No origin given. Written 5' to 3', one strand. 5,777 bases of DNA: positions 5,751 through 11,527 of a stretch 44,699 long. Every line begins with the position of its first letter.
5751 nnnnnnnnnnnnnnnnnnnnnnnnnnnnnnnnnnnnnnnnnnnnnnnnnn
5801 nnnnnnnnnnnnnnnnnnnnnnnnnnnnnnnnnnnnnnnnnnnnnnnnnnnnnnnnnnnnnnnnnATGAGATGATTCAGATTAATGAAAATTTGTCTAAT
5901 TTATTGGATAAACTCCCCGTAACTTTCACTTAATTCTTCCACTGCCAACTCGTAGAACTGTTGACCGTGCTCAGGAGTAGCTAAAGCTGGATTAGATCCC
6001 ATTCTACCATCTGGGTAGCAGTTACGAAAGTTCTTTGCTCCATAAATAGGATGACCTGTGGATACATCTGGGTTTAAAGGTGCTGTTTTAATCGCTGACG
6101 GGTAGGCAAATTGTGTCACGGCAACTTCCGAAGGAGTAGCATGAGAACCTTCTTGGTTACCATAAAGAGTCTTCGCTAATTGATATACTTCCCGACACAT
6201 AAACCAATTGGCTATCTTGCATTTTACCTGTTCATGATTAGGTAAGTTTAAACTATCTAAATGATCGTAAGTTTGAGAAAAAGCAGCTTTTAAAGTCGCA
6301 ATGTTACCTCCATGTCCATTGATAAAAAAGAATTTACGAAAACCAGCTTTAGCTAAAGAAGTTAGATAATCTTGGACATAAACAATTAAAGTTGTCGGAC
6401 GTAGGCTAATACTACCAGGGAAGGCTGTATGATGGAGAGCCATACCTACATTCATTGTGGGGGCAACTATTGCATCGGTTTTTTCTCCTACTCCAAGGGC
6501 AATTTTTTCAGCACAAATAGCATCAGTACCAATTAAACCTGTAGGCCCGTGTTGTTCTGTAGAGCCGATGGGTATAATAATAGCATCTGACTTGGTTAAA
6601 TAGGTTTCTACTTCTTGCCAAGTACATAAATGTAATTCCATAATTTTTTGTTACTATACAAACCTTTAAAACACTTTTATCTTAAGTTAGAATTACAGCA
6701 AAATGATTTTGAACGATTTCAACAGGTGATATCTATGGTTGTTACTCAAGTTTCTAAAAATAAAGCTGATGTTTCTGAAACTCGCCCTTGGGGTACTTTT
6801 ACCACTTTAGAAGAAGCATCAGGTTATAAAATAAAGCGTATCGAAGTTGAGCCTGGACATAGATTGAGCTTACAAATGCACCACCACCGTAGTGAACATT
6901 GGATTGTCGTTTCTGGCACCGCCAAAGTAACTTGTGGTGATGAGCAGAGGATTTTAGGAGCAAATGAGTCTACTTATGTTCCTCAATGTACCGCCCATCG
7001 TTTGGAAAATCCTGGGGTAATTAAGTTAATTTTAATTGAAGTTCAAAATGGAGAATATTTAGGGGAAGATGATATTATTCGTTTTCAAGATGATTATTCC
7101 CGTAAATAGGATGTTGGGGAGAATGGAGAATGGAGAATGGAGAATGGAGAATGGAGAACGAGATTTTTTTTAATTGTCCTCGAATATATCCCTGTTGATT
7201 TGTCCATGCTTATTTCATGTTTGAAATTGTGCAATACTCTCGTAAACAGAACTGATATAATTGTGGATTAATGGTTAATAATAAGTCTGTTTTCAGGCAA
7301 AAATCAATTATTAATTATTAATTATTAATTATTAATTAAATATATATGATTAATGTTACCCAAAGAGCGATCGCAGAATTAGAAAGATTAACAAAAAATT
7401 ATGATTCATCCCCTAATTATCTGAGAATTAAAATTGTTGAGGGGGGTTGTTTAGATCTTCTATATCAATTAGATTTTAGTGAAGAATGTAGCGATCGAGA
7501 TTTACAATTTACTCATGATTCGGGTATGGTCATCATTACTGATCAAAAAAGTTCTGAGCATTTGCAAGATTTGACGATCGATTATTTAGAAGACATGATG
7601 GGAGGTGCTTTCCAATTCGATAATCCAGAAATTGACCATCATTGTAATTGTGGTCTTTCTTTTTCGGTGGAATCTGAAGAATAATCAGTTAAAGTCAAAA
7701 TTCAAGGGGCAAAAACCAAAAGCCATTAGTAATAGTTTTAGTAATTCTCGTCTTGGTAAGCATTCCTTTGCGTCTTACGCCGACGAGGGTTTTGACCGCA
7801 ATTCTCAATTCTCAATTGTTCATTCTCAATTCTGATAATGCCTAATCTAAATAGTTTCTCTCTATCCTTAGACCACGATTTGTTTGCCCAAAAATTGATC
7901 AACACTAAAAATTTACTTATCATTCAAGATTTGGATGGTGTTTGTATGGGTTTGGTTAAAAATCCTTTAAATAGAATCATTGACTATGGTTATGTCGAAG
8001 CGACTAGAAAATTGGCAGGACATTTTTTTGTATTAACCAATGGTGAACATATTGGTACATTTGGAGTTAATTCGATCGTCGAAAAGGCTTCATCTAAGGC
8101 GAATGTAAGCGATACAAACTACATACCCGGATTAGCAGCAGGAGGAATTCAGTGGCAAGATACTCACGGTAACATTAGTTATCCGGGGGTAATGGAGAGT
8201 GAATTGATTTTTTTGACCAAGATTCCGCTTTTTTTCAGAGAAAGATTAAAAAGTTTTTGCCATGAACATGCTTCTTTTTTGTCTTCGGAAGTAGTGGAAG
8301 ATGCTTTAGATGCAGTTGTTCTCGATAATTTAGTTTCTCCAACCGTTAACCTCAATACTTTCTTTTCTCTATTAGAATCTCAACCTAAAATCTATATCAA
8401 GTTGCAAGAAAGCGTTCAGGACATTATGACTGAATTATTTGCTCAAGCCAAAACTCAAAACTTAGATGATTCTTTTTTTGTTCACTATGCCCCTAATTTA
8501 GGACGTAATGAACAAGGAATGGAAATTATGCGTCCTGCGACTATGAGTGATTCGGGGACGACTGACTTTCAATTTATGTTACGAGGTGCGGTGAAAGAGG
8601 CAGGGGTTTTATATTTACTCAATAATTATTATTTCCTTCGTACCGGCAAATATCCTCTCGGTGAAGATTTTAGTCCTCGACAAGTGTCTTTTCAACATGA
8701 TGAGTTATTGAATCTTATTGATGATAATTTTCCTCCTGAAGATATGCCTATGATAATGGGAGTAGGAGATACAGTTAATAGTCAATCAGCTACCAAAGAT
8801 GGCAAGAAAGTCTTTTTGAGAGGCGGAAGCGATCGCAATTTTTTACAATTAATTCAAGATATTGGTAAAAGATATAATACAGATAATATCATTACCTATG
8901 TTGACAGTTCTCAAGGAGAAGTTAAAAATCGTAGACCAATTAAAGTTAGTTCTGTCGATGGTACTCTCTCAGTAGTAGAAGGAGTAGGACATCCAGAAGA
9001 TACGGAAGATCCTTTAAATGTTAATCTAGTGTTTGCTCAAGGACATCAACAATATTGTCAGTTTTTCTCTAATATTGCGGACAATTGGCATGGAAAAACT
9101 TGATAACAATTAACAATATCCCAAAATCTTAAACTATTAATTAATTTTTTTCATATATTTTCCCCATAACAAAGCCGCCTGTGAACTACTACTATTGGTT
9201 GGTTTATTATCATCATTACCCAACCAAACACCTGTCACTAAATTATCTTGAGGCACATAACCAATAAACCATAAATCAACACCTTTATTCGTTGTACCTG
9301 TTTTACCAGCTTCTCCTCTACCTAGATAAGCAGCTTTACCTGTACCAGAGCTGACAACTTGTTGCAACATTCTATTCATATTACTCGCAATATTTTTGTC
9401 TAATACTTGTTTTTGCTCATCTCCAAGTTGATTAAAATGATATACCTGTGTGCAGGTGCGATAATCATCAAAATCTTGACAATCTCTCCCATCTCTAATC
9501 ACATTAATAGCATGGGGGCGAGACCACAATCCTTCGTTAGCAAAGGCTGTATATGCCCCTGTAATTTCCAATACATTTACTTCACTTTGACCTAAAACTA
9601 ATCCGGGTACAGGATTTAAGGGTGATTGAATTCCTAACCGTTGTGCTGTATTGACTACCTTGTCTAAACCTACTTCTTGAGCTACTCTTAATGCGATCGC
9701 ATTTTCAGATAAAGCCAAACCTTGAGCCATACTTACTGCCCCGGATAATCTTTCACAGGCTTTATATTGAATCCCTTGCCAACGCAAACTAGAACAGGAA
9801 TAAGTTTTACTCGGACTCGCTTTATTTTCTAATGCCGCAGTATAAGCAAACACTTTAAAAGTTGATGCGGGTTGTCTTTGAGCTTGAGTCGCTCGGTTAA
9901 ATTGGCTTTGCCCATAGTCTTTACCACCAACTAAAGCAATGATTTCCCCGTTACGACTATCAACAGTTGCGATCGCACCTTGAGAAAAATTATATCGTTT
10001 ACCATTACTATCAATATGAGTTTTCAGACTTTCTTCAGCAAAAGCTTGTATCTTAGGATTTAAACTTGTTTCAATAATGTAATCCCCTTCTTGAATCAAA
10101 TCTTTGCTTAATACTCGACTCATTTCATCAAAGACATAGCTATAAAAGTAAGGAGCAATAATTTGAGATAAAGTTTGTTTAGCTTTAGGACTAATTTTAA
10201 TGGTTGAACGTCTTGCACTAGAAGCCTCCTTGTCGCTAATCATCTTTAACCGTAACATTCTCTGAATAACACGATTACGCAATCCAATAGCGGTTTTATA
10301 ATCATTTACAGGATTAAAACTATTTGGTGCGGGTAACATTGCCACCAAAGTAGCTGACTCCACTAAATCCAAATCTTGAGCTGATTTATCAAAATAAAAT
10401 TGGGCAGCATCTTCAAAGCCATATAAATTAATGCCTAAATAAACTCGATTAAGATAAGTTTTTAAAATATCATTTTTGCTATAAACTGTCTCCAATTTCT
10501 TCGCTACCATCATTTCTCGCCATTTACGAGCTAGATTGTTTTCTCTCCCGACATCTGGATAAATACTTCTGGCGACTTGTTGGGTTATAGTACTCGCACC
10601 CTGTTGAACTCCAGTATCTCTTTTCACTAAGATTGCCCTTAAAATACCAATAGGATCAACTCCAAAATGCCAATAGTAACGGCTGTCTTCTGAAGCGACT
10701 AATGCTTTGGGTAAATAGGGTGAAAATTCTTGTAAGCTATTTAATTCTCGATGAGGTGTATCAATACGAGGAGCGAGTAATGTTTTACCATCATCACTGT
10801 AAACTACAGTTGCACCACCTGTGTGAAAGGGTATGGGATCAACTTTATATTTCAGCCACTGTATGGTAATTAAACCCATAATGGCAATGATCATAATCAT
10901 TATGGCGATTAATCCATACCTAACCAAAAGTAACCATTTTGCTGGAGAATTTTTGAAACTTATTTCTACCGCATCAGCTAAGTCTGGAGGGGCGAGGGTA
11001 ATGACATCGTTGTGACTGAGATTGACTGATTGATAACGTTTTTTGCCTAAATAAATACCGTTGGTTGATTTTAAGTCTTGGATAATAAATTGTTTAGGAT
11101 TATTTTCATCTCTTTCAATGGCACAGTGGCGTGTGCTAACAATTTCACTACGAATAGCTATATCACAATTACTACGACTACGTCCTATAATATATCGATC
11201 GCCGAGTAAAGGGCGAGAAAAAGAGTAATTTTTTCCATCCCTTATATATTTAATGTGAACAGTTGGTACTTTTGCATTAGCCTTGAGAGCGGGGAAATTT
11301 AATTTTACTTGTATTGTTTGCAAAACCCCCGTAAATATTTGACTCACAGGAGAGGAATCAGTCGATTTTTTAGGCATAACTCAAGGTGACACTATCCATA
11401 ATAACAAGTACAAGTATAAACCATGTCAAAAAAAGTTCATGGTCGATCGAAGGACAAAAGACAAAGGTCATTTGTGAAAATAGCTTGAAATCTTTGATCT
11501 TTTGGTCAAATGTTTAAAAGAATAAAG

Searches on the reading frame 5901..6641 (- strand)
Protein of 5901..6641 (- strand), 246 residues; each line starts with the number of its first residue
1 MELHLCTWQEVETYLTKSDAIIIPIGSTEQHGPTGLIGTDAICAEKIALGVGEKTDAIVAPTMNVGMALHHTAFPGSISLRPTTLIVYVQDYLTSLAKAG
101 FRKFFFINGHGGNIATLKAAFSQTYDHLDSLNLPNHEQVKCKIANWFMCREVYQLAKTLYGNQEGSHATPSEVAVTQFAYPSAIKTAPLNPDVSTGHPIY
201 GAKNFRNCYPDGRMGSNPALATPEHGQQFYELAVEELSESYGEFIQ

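Call 15: search_protein_families(library=pfam, proteins=[window:5901-6641:-], max_evalue=0.00001)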
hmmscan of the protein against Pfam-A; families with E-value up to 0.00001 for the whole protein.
window:5901-6641:- (246 aa): 1 family
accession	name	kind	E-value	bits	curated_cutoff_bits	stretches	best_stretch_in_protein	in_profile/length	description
PF02633.19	Creatininase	-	3.9e-69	233.1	31.3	1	6-239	3-236/238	Creatinine amidohydrolase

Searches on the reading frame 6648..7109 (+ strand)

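Call 15: search_protein_families(library=pfam, proteins=[window:6648-7109:+], max_evalue=0.00001)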
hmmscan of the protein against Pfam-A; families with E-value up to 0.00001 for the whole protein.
window:6648-7109:+ (153 aa): 2 families
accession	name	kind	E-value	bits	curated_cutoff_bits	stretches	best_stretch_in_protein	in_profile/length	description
PF01050.24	MannoseP_isomer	-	2.6e-48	163.4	23.6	1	42-148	10-116/116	Mannose-6-phosphate isomerase C-terminal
PF07883.17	Cupin_2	-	1.6e-12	47.4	27.2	1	65-127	3-66/70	Cupin domain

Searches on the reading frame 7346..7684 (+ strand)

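Call 15: search_protein_families(library=pfam, proteins=[window:7346-7684:+], max_evalue=0.00001)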
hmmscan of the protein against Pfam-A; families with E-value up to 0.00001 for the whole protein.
window:7346-7684:+ (112 aa): 1 family
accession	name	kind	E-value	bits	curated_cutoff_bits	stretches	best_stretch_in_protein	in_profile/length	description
PF01521.26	Fe-S_biosyn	-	2.3e-14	54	26.3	1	2-103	3-109/110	Iron-sulphur cluster biosynthesis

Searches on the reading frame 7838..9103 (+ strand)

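Call 15: search_protein_families(library=pfam, proteins=[window:7838-9103:+], max_evalue=0.00001)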
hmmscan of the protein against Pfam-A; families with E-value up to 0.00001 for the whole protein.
window:7838-9103:+ (421 aa): 1 family
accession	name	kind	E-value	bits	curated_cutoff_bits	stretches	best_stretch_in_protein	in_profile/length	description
PF09506.15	Salt_tol_Pase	-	1.3e-170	567.8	25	1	25-414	1-388/388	Glucosylglycerol-phosphate phosphatase (Salt_tol_Pase)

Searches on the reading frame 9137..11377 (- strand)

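Call 15: search_protein_families(library=pfam, proteins=[window:9137-11377:-], max_evalue=0.00001)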
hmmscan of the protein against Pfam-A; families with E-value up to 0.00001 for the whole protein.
window:9137-11377:- (746 aa): 4 families
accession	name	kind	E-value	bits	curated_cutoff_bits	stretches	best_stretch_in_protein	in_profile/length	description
PF00912.28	Transgly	-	9.5e-54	181.9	27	1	207-374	11-177/178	Transglycosylase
PF00905.27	Transpeptidase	-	2.5e-36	125.8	22.1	1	467-735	1-291/299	Penicillin binding protein transpeptidase domain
PF00498.31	FHA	-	2.2e-17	63.7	20.7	1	62-128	1-66/67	FHA domain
PF16697.10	Yop-YscD_cpl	-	1.6e-09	38.3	33.2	1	47-128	4-83/94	Inner membrane component of T3SS, cytoplasmic domain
